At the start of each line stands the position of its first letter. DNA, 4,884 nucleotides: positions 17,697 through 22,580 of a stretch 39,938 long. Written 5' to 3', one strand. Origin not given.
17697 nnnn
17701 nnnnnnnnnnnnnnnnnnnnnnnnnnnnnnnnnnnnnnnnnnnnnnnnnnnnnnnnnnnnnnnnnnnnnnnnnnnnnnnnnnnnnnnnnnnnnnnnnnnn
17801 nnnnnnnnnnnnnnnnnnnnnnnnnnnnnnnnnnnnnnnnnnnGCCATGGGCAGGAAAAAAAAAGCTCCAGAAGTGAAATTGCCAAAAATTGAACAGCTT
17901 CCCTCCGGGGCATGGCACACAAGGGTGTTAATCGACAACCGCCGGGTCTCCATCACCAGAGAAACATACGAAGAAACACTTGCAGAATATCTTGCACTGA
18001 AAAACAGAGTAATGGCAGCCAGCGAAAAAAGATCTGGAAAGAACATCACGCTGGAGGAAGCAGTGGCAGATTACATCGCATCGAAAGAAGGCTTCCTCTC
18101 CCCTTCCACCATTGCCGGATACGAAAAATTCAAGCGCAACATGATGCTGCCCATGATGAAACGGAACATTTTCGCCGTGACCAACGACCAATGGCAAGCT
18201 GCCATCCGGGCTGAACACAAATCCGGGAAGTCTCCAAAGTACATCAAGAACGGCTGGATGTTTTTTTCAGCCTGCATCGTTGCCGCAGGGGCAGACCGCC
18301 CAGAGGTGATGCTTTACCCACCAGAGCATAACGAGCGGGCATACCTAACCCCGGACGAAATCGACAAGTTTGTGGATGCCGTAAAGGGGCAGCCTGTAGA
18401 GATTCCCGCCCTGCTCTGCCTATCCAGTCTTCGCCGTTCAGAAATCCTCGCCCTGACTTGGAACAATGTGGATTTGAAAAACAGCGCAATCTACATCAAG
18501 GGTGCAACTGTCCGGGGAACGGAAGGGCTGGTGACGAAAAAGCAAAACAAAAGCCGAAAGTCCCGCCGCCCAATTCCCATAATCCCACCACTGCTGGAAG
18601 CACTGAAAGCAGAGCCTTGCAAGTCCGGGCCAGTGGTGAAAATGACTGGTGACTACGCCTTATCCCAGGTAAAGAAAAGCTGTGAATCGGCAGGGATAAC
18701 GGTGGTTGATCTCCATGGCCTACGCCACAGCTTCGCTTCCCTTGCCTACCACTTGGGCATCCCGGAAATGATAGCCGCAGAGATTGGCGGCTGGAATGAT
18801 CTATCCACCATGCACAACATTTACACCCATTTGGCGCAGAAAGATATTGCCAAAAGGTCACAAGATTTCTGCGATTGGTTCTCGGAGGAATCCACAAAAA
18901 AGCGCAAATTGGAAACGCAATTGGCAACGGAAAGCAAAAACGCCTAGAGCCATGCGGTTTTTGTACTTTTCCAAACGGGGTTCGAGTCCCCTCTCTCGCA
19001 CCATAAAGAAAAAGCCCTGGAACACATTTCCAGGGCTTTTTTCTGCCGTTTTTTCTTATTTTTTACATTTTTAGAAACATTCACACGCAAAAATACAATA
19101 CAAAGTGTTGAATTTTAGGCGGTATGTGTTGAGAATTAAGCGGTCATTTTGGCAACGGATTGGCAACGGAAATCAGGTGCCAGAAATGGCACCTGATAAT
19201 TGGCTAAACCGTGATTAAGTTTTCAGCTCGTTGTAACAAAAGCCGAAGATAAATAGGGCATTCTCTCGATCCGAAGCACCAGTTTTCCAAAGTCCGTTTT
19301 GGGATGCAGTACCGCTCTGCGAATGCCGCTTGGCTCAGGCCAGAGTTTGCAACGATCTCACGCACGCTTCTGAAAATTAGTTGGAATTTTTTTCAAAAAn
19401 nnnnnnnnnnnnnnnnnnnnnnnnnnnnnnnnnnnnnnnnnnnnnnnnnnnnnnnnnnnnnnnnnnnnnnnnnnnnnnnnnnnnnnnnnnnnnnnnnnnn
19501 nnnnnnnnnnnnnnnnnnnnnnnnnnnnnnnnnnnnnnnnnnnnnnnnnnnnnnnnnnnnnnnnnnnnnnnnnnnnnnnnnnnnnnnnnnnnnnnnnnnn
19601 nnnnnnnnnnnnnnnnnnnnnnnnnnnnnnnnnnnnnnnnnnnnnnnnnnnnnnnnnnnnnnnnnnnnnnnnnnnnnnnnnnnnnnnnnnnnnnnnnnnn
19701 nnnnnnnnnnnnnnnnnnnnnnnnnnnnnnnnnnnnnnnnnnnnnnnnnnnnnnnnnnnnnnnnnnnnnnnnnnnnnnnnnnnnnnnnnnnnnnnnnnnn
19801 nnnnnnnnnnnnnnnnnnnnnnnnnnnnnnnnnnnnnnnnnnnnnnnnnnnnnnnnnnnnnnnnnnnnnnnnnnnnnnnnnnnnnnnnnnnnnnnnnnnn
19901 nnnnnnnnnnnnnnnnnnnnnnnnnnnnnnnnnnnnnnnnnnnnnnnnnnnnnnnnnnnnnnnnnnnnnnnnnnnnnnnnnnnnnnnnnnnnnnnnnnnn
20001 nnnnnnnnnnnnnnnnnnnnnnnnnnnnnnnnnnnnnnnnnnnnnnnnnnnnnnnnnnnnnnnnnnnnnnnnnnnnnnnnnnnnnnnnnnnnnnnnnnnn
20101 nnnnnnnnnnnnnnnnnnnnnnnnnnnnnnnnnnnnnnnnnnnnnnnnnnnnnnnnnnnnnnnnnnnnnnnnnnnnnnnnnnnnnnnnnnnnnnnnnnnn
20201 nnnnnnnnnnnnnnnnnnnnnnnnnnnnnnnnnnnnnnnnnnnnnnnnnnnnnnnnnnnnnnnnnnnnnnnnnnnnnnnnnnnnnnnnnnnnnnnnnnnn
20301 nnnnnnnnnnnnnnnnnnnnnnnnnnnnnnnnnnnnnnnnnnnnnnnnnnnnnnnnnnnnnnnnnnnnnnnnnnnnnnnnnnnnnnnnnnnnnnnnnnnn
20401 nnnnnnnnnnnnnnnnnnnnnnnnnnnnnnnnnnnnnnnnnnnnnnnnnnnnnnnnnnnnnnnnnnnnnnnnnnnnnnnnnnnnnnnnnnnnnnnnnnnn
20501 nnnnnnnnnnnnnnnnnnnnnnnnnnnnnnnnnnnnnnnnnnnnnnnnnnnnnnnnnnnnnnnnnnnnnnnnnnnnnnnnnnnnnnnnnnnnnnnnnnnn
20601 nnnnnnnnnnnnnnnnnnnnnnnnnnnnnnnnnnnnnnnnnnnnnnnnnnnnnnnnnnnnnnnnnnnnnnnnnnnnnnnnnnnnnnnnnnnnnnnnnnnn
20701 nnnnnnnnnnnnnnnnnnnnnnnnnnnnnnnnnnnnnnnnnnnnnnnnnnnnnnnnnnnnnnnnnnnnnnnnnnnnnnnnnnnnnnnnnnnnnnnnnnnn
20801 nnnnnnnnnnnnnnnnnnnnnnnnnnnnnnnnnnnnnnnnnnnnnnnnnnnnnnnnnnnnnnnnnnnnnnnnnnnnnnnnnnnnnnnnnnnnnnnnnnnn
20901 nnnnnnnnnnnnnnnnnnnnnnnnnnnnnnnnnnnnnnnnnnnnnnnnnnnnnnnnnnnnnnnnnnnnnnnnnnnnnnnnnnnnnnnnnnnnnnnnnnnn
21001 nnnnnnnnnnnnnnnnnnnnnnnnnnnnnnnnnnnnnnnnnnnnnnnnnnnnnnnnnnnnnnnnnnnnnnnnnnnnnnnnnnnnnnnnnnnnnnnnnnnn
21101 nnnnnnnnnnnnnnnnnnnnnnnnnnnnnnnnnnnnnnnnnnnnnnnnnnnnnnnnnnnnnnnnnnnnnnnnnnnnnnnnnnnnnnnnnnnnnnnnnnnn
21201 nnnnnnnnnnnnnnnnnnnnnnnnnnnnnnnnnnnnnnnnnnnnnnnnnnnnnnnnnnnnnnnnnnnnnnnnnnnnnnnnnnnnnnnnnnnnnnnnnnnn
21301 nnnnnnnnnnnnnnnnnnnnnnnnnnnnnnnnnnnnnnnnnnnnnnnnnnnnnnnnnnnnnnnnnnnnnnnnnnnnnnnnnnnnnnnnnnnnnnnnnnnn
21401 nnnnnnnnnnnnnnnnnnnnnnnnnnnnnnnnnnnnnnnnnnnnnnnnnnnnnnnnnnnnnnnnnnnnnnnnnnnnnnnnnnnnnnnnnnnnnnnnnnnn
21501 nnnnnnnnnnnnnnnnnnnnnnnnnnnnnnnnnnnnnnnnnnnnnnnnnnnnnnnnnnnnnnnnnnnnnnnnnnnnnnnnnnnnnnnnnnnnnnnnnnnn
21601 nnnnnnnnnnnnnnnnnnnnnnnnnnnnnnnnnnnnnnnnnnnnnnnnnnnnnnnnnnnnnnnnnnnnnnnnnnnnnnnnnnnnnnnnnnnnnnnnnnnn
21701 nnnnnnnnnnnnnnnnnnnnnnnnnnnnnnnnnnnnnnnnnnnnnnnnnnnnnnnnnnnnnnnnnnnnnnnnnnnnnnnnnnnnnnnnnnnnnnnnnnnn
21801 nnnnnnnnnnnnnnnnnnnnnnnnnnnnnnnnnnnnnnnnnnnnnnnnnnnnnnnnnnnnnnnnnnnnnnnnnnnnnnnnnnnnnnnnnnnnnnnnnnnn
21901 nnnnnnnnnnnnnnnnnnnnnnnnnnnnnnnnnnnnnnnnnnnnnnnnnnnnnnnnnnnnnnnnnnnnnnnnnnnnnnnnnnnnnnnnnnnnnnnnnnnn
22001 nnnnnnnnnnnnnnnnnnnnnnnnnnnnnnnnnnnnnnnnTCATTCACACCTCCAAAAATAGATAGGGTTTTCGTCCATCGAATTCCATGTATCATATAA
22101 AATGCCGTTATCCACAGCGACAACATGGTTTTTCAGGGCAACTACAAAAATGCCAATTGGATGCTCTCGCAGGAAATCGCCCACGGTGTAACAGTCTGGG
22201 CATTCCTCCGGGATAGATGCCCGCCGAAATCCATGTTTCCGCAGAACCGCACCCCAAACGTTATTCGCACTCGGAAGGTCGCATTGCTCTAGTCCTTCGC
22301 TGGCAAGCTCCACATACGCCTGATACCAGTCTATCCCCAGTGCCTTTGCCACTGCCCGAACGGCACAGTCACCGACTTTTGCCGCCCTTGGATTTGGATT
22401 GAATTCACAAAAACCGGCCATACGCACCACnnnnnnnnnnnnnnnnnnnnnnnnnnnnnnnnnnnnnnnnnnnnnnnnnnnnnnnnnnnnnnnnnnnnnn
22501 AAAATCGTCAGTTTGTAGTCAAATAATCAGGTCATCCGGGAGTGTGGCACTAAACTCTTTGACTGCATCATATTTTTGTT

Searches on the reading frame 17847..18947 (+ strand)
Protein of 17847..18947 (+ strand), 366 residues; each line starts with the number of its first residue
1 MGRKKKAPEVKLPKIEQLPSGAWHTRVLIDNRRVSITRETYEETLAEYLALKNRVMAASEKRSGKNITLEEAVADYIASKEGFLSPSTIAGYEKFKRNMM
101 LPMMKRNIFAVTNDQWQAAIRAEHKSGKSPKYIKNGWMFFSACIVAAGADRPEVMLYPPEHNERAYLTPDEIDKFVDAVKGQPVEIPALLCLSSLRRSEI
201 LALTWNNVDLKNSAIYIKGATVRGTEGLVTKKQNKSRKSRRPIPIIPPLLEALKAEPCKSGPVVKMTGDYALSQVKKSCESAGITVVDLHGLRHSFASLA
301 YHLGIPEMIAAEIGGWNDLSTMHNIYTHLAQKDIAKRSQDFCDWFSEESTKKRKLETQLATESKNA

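Call 14: search_protein_families(library=pfam, proteins=[window:17847-18947:+], max_evalue=0.001)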
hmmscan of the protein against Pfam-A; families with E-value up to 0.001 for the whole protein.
window:17847-18947:+ (366 aa): 1 family
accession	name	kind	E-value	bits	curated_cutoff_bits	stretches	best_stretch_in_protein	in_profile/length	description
PF00589.27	Phage_integrase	-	1.3e-16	61.3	27.1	1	166-331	2-170/172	Phage integrase family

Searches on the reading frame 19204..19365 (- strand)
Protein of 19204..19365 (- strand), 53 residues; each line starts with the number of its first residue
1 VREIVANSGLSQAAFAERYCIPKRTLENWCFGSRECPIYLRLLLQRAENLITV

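Call 14: search_protein_families(library=pfam, proteins=[window:19204-19365:-], max_evalue=0.001)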
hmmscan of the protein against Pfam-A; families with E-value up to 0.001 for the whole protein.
window:19204-19365:- (53 aa): 0 families

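Call 39: search_protein_families(library=ncbifam, proteins=[window:19204-19365:-], max_evalue=1)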
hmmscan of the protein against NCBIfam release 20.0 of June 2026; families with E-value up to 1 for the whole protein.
window:19204-19365:- (53 aa): 1 family
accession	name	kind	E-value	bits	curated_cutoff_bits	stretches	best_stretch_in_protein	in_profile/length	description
NF047593.1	IS66_ISAeme5_TnpA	equivalog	0.014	15.9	28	1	6-30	14-38/79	IS66 family insertion sequence element accessory protein TnpA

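Call 40: search_protein_families(library=padloc, proteins=[window:19204-19365:-], max_evalue=0.1)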
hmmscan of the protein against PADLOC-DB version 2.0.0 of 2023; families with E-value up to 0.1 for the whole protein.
window:19204-19365:- (53 aa): 1 family
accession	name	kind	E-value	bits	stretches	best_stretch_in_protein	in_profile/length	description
PDLC00882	HORMA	-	0.012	13.5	1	1-51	24-74/166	HORMA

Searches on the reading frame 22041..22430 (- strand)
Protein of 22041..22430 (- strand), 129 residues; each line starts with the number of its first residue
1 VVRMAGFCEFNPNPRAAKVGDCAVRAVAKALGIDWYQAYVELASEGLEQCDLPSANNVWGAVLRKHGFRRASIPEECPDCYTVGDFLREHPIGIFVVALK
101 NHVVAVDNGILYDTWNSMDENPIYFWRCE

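Call 3: search_protein_families(library=pfam, proteins=[window:22041-22430:-], max_evalue=1)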
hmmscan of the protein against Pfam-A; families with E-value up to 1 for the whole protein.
window:22041-22430:- (129 aa): 2 families
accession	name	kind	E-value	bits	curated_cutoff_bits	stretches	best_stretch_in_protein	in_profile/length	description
PF22262.2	DUF6950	-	0.017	15.7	27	1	13-59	84-132/134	Domain of unknown function (DUF6950)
PF11880.13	DUF3400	-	0.13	12.3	25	1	29-46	21-38/45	Domain of unknown function (DUF3400)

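Call 4: search_protein_families(library=phrogs, proteins=[window:22041-22430:-], max_evalue=0.1)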
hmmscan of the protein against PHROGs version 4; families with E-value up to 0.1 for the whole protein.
window:22041-22430:- (129 aa): 2 families
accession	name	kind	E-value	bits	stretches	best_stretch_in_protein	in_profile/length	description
phrog_3754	-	unknown function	3.1e-29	103.1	1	9-128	10-143/145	-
phrog_15863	-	unknown function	6.3e-08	33.3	1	7-118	3-110/312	-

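Call 30: search_dna_similar(query=window:22041-22430:-, collection=phages, mode=protein, max_rows=40, max_evalue=0.001, rows=spread)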
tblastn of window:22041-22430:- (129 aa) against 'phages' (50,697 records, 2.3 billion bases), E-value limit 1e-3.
Records with a match: 52; places in all: 52; records where one place covers at least 80% of the query: 37.
Best place of each record, by identity: <60% 52.
By first word of the organism name: Bacillus 23; Prevotella 15; Bacteriophage 8; Dulem 2; Geobacillus 2; Butyrivibrio 1; bajarodcaudo 1.
By host as written in the record: Prevotella sp. 15; Bacillus anthracis Sterne 10; - 9; Bacillus anthracis 5; Bacillus cereus 4; Geobacillus kaustophilus ATCC 8005 2; Bacillus cereus VKM B-370 2; Propithecus coquereli 1; and 4 more.
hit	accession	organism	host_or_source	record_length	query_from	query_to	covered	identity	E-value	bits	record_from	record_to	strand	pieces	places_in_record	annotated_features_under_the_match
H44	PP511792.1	Dulem virus 33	Propithecus coquereli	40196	7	127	94%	54.5%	8e-41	149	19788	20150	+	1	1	hypothetical protein (x2)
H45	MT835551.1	Bacteriophage sp.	human fecal samples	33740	2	127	98%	50.8%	2e-37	139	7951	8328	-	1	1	record has no annotation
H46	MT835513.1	Bacteriophage sp.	human fecal samples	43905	1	126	98%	48.4%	3e-38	141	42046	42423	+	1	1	record has no annotation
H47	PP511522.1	Dulem virus 35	Varecia variegata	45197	2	126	97%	48.8%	1e-34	131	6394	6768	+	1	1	hypothetical protein (x3)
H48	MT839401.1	Bacteriophage sp.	human fecal samples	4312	10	129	93%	46.3%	2e-31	122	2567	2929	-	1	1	record has no annotation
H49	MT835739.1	Bacteriophage sp.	human fecal samples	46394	10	126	91%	44.1%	1e-28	114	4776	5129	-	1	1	record has no annotation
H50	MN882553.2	Butyrivibrio virus Ceridwen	Butyrivibrio fibrisolvens DSM 3071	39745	9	126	91%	43.2%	5e-29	115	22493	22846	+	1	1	hypothetical protein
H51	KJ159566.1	Geobacillus phage GBK2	Geobacillus kaustophilus ATCC 8005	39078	10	116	83%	38.9%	1e-17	83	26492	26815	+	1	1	hypothetical protein (x2)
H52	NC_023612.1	Geobacillus phage GBK2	Geobacillus kaustophilus ATCC 8005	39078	10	116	83%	38.9%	1e-17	83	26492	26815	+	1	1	hypothetical protein (x2)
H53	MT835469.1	Bacteriophage sp.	human fecal samples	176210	10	127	91%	33.6%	3e-10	62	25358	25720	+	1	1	record has no annotation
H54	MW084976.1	Bacillus phage Kirov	Bacillus cereus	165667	10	117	84%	36.7%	1e-16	80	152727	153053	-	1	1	putative peptidase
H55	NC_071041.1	Bacillus phage Kirov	Bacillus cereus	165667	10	117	84%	36.7%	1e-16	80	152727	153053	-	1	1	putative peptidase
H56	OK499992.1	Bacillus phage vB_BanS_Nate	Bacillus anthracis Sterne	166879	10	126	91%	33.1%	3e-16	79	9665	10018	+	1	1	hypothetical protein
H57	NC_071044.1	Bacillus phage vB_BanS_Nate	Bacillus anthracis Sterne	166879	10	126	91%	33.1%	3e-16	79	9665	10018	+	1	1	hypothetical protein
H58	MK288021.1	Bacillus phage pW2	Bacillus cereus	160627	10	126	91%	33.1%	2e-15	77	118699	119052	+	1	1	hypothetical protein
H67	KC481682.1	Bacillus phage vB_BanS-Tsamsa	Bacillus anthracis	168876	10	117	84%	33.6%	2e-15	76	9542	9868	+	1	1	hypothetical protein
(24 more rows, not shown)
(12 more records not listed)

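Call 31: get_annotated_region(hit=H51, flank=5000)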
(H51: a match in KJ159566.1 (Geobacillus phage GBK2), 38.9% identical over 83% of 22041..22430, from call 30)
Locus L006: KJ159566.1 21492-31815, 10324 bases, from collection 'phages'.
description: Geobacillus phage GBK2, complete genome.
organism: Geobacillus phage GBK2 (NCBI taxid 1458842)
taxonomy: Viruses; Duplodnaviria; Heunggongvirae; Uroviricota; Caudoviricetes
host: Geobacillus kaustophilus ATCC 8005; source: -; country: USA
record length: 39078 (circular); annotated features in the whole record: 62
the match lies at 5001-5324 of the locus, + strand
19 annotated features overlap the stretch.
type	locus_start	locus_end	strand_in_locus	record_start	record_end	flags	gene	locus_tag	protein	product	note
CDS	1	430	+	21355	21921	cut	-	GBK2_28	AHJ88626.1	hypothetical protein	-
CDS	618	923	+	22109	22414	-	-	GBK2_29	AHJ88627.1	hypothetical protein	-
CDS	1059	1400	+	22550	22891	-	-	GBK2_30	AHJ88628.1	hypothetical protein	-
CDS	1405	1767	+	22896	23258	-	-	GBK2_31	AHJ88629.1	hypothetical protein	-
CDS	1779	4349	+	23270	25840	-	-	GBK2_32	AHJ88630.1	hypothetical protein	-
CDS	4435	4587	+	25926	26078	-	-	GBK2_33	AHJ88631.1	hypothetical protein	-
CDS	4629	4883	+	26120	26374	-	-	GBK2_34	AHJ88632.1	hypothetical protein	-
CDS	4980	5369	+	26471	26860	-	-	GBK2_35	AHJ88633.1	hypothetical protein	-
CDS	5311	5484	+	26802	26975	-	-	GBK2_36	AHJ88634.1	hypothetical protein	-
CDS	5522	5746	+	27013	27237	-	-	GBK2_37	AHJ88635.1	hypothetical protein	-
CDS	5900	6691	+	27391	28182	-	-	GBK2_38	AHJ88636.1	recombinase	-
CDS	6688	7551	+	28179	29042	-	-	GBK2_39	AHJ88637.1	RecT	-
CDS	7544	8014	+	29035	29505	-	-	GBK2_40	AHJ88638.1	SSB protein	-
CDS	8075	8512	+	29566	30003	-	-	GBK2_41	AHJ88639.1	hypothetical protein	-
CDS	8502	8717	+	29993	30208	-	-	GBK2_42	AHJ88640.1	hypothetical protein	-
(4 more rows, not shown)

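Call 39: search_protein_families(library=ncbifam, proteins=[window:22041-22430:-], max_evalue=1)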
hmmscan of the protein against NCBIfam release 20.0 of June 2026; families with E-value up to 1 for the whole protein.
window:22041-22430:- (129 aa): 0 families

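Call 40: search_protein_families(library=padloc, proteins=[window:22041-22430:-], max_evalue=0.1)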
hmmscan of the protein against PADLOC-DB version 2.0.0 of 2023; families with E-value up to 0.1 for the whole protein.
window:22041-22430:- (129 aa): 0 families

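Call 48: find_homologous_proteins(query=window:22041-22430:-, max_evalue=0.001)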
Query window:22041-22430:- (129 aa): 460 proteins with E <= 0.001 among 474 candidates; the best 120 are listed.
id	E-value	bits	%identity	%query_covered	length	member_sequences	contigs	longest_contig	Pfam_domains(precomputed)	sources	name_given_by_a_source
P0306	6.9e-82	290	98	98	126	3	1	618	-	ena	-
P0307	1.3e-81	290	96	98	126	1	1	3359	-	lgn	-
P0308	5.2e-75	268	87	98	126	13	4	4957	-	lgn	-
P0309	6.8e-72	258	87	98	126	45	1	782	-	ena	-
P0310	2.2e-71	256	82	98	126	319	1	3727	-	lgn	-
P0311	1.4e-68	247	83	98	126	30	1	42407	-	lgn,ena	-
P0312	2.0e-68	247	79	98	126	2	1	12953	-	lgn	-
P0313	2.4e-68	246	82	98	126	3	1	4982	-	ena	-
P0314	1.9e-67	244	81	98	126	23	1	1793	-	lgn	-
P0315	3.2e-66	240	81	98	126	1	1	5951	-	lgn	-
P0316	3.2e-66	240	78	99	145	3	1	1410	-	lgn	-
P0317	4.4e-66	239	80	98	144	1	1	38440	-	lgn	-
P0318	4.5e-66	239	80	98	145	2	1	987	-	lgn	-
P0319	4.7e-66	239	79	98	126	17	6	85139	-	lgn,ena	-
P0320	7.2e-66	238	82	98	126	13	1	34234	-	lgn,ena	-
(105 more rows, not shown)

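Call 60: predict_structure(alignment_id=A3)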
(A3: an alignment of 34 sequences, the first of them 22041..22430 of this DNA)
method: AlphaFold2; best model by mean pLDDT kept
length: 129 residues; sequences in the alignment: 34
mean_pLDDT: 94.1   pTM: 0.88
mean pLDDT of the five models: 94.1, 93.2, 93.0, 92.5, 92.4
residues with pLDDT >= 90: 114; 70-90: 11; 50-70: 3; < 50: 1
segments of 3 or more residues with pLDDT < 50: none
pLDDT, mean of each block of 10 residues (from residue 1): 79 94 98 98 99 96 98 84 95 96 96 96 93
secondary structure, 60 per line:
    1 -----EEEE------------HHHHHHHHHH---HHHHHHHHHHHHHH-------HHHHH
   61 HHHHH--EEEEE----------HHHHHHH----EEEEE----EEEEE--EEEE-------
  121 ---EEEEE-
elements in order: E6-9 H22-31 H35-48 H56-65 E68-72 H83-89 E94-98 E103-107 E110-113 E124-128

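Call 62: fold_search(model_id=the predicted structure, library=pdb)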
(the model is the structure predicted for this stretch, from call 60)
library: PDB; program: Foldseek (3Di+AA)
matches with E <= 10: 410; with E <= 0.001: 0
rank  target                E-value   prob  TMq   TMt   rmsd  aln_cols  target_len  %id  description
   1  6pgv_A                1.2e-02  0.96  0.47  0.41   6.5       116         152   20  Human Josephin-2 in complex with ubiquitin (released 2019-10-23)
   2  8awo_B                4.6e-01  0.15  0.19  0.22   3.5        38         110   18  Crystal structure of a manganese-containing cupin (tm1459) from Thermotoga maritima, variant AIFQ (Y7A/M38I/Y83F/C106Q (released 2023-03-08)
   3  9jew_B                4.6e-01  0.13  0.19  0.20   3.6        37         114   19  Crystal structure of a cupin protein (tm1459, C106V mutant) in iron (Fe) substituted form (released 2025-05-07)
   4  2j7q_A                4.9e-01  0.15  0.40  0.26   8.7       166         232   17  Crystal structure of the ubiquitin-specific protease encoded by murine cytomegalovirus tegument protein M48 in complex (released 2007-03-20)
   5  6l2f_B                4.9e-01  0.13  0.19  0.20   3.6        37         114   19  Crystal structure of a cupin protein (tm1459, H54AH58A mutant) in copper (Cu) substituted form (released 2020-04-01)
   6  8hjz_B                4.9e-01  0.13  0.19  0.20   3.6        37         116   19  Crystal structure of a cupin protein (tm1459, H52A/H58Q mutant) in copper (Cu) substituted form (released 2023-06-14)
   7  9jew_A                4.9e-01  0.13  0.18  0.20   3.7        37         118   19  Crystal structure of a cupin protein (tm1459, C106V mutant) in iron (Fe) substituted form (released 2025-05-07)
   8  8hjx_B                5.2e-01  0.13  0.19  0.20   3.6        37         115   19  Crystal structure of a cupin protein (tm1459, H52A/H58E mutant) in copper (Cu) substituted form (released 2023-06-14)
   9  6l2e_B                5.2e-01  0.12  0.18  0.20   3.7        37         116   19  Crystal structure of a cupin protein (tm1459, H52A mutant) in copper (Cu) substituted form (released 2020-04-01)
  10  6l2f_A                5.6e-01  0.14  0.19  0.21   3.6        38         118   18  Crystal structure of a cupin protein (tm1459, H54AH58A mutant) in copper (Cu) substituted form (released 2020-04-01)
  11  8zyg_B                6.0e-01  0.12  0.18  0.20   3.7        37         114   19  Crystal structure of a cupin protein (tm1459, I49C-4py/H52A/C106D mutant) in copper (Cu) substituted form (released 2024-09-04)
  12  6nwo_D                6.0e-01  0.06  0.14  0.11  10.4        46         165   17  Structures of the transcriptional regulator BgaR, a lactose sensor. (released 2019-07-17)
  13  8hjy_B                6.4e-01  0.12  0.19  0.20   3.6        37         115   19  Crystal structure of a cupin protein (tm1459, H52A/H58E/F104W mutant) in copper (Cu) substituted form (released 2023-06-14)
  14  8zyg_A                6.4e-01  0.12  0.18  0.20   3.7        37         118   19  Crystal structure of a cupin protein (tm1459, I49C-4py/H52A/C106D mutant) in copper (Cu) substituted form (released 2024-09-04)
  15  8hjy_A                6.4e-01  0.11  0.18  0.20   3.7        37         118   19  Crystal structure of a cupin protein (tm1459, H52A/H58E/F104W mutant) in copper (Cu) substituted form (released 2023-06-14)
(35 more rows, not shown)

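Call 64: get_annotated_region(hit=H67, flank=5000)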
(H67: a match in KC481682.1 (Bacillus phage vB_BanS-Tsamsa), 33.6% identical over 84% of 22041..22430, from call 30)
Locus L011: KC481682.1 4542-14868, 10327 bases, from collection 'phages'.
description: Bacillus phage vB_BanS-Tsamsa, complete genome.
organism: Bacillus phage vB_BanS-Tsamsa (NCBI taxid 1308863)
taxonomy: Viruses; Duplodnaviria; Heunggongvirae; Uroviricota; Caudoviricetes; Joanripponvirinae; Tsamsavirus; Tsamsavirus tsamsa
host: Bacillus anthracis; source: -; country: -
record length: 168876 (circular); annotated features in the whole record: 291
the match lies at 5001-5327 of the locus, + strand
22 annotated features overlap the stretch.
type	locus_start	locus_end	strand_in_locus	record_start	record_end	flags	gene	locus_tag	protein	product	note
CDS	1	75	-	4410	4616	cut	-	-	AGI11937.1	hypothetical protein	gp5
CDS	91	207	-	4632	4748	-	-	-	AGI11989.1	hypothetical protein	gp6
CDS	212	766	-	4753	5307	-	-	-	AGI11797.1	hypothetical protein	gp7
CDS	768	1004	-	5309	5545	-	-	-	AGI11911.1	hypothetical protein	gp8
CDS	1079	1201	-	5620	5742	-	-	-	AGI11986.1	hypothetical protein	gp9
CDS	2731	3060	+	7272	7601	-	-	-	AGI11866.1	hypothetical protein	gp10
CDS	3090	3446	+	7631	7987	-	-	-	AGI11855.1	hypothetical protein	gp11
CDS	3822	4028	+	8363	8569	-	-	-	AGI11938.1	hypothetical protein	gp12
CDS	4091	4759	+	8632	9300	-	-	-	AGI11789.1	hypothetical protein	gp13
CDS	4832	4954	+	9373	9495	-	-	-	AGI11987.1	hypothetical protein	gp14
CDS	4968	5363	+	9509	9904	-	-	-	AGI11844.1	hypothetical protein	gp15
CDS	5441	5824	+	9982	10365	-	-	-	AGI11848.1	hypothetical protein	gp16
CDS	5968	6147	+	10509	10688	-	-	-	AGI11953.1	hypothetical protein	gp17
CDS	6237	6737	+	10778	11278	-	-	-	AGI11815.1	hypothetical protein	gp18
CDS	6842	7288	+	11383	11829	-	-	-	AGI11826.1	hypothetical protein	gp19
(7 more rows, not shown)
